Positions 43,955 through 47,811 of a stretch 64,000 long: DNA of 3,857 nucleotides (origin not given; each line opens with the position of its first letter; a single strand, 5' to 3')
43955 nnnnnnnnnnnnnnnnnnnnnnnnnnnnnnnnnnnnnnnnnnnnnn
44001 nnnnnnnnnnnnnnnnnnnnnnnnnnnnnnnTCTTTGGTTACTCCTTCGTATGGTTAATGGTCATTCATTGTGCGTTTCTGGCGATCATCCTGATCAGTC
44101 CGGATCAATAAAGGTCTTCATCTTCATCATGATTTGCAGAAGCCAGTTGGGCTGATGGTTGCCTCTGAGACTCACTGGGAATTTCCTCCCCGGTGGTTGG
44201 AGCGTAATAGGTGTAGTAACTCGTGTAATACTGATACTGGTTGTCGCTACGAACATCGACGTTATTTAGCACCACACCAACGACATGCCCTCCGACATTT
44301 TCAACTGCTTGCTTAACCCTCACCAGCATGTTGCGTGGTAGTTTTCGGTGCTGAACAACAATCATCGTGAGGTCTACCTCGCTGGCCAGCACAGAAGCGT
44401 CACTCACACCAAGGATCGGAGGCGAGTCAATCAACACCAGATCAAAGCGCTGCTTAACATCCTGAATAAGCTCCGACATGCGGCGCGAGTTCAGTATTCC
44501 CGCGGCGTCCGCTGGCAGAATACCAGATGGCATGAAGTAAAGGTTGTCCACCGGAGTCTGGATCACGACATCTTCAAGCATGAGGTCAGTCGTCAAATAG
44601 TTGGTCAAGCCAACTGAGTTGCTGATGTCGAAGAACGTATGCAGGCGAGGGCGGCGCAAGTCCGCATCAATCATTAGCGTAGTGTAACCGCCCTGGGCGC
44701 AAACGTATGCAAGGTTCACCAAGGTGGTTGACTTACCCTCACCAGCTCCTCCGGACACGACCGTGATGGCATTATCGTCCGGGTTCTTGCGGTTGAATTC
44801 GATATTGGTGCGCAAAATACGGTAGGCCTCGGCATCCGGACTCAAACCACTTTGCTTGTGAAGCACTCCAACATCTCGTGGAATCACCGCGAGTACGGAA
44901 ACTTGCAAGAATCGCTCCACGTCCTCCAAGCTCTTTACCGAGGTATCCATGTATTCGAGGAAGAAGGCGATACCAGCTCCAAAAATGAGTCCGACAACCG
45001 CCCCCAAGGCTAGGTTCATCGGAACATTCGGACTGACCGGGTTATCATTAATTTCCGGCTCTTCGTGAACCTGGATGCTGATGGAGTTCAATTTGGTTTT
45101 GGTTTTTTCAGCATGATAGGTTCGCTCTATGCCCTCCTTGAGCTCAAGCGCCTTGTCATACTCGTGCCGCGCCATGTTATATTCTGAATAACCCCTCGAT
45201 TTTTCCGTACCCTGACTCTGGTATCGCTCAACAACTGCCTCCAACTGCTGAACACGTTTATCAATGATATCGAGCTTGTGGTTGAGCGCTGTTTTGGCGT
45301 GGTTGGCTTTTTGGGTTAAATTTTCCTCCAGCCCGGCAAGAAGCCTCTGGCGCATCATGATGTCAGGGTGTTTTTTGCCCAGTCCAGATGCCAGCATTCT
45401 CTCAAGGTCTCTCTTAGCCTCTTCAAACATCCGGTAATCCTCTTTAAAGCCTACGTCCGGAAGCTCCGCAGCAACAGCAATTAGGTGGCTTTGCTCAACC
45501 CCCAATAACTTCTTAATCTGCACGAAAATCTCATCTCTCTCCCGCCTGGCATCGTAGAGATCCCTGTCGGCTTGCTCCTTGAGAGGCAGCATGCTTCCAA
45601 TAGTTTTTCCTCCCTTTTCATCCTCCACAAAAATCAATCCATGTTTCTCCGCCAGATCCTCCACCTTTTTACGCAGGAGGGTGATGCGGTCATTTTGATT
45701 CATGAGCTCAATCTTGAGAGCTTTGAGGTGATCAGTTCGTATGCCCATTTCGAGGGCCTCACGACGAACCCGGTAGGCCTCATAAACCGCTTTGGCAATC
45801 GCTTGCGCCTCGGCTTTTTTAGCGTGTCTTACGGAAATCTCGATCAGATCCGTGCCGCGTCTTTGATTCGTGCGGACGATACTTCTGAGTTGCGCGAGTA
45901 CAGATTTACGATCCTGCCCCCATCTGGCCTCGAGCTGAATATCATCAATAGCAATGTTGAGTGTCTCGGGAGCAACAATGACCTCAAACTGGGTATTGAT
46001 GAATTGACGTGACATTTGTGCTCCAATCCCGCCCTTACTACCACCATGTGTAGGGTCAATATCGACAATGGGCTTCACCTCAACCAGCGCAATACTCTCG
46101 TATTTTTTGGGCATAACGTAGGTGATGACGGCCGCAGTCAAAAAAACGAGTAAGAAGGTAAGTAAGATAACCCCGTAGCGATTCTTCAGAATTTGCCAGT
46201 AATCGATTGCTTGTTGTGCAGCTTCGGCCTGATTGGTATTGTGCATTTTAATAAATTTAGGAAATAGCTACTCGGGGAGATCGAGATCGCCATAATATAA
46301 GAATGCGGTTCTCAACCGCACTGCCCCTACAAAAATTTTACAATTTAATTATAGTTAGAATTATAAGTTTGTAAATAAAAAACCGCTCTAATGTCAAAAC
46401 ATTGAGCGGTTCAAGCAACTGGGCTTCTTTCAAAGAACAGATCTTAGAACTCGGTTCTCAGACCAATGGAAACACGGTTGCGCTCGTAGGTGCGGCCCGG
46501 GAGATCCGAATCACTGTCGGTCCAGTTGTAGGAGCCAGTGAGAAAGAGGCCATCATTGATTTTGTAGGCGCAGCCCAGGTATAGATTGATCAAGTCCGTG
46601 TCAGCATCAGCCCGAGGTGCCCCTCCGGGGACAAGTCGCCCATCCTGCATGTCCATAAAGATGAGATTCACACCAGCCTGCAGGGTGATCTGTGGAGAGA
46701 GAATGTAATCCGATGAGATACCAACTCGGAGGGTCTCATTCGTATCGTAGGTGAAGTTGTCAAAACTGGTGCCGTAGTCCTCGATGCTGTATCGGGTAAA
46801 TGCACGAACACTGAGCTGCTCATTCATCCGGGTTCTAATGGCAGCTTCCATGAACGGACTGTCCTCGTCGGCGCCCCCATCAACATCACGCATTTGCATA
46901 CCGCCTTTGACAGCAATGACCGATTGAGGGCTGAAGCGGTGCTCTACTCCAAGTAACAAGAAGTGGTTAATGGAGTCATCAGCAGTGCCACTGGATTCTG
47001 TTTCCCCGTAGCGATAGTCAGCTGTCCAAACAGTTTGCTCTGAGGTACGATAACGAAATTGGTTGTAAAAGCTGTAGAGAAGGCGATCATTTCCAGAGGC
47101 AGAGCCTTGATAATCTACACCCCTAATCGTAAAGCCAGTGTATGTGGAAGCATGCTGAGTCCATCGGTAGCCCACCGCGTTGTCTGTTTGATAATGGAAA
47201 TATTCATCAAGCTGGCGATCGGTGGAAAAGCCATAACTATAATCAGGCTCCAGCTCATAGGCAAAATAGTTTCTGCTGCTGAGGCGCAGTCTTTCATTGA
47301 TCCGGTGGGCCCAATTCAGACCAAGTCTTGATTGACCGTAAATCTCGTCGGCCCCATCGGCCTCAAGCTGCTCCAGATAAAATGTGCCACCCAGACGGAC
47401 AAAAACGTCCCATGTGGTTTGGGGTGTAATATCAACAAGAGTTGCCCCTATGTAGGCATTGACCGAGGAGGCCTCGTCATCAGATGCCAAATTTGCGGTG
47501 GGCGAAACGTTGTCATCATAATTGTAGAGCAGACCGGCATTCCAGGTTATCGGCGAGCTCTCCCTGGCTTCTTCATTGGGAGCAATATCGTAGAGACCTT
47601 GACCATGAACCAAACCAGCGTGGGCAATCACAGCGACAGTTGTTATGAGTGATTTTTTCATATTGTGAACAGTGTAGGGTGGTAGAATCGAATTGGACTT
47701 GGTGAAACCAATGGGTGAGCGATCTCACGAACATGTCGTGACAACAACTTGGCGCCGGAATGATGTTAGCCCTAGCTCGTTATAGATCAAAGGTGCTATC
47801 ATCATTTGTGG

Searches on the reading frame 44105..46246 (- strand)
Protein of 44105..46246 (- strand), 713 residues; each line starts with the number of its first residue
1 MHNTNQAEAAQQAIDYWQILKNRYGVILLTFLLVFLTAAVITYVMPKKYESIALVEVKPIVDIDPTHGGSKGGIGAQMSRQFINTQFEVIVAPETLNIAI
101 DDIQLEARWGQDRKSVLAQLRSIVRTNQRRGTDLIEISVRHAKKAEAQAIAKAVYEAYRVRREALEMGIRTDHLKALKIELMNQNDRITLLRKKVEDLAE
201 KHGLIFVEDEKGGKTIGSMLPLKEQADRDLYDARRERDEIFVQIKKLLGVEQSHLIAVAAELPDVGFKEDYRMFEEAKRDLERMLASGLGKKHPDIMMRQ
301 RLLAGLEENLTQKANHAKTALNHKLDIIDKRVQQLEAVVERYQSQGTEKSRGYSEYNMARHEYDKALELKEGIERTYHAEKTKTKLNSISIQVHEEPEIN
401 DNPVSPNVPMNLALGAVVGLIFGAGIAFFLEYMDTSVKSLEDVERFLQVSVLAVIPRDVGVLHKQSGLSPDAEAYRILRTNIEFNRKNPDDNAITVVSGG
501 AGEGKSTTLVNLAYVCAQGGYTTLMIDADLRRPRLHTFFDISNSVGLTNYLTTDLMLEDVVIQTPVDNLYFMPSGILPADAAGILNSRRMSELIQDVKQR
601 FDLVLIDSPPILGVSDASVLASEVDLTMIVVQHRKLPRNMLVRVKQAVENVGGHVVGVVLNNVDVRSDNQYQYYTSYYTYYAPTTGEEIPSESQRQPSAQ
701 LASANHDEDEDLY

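Call 5: search_protein_families(library=pfam, proteins=[window:44105-46246:-], max_evalue=0.01)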
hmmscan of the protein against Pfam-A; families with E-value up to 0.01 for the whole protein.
window:44105-46246:- (713 aa): 8 families
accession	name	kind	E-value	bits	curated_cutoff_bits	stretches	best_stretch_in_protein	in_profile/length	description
PF13614.12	AAA_31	-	2e-15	57.6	27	1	495-637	5-153/177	AAA domain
PF01656.29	CbiA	-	2.7e-11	43.9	25.4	1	494-682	1-103/125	CobQ/CobB/MinD/ParA nucleotide binding domain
PF10609.15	ParA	-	4.4e-11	43.1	27.1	1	492-667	4-179/246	NUBPL iron-transfer P-loop NTPase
PF25199.1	nSTAND_NTPase5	-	7.7e-07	29.5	34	1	483-534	33-84/145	Novel STAND NTPase 5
PF02706.20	Wzz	-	1.4e-05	25.7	25.5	1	16-102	8-90/91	Chain length determinant protein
PF09140.17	MipZ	-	4.7e-05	23.3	20.7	1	500-609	9-108/262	ATPase MipZ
PF13807.11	GNVR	-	0.0011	19.3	27.7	1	390-429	40-79/82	G-rich domain on putative tyrosine kinase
PF24404.1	nSTAND_NTPase7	-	0.0045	16.4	27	0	484-533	4-53/399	Novel STAND NTPase 7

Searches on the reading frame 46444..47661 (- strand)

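Call 5: search_protein_families(library=pfam, proteins=[window:46444-47661:-], max_evalue=0.01)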
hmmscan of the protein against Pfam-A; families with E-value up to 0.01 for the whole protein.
window:46444-47661:- (405 aa): 2 families
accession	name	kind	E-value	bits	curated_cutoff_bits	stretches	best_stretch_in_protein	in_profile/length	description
PF10082.15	BBP2_2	-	7.2e-08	32.1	23.7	1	355-404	328-377/378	Putative beta-barrel porin 2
PF13505.12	OMP_b-brl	-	0.0001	22.9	28.7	1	251-405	24-175/175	Outer membrane protein beta-barrel domain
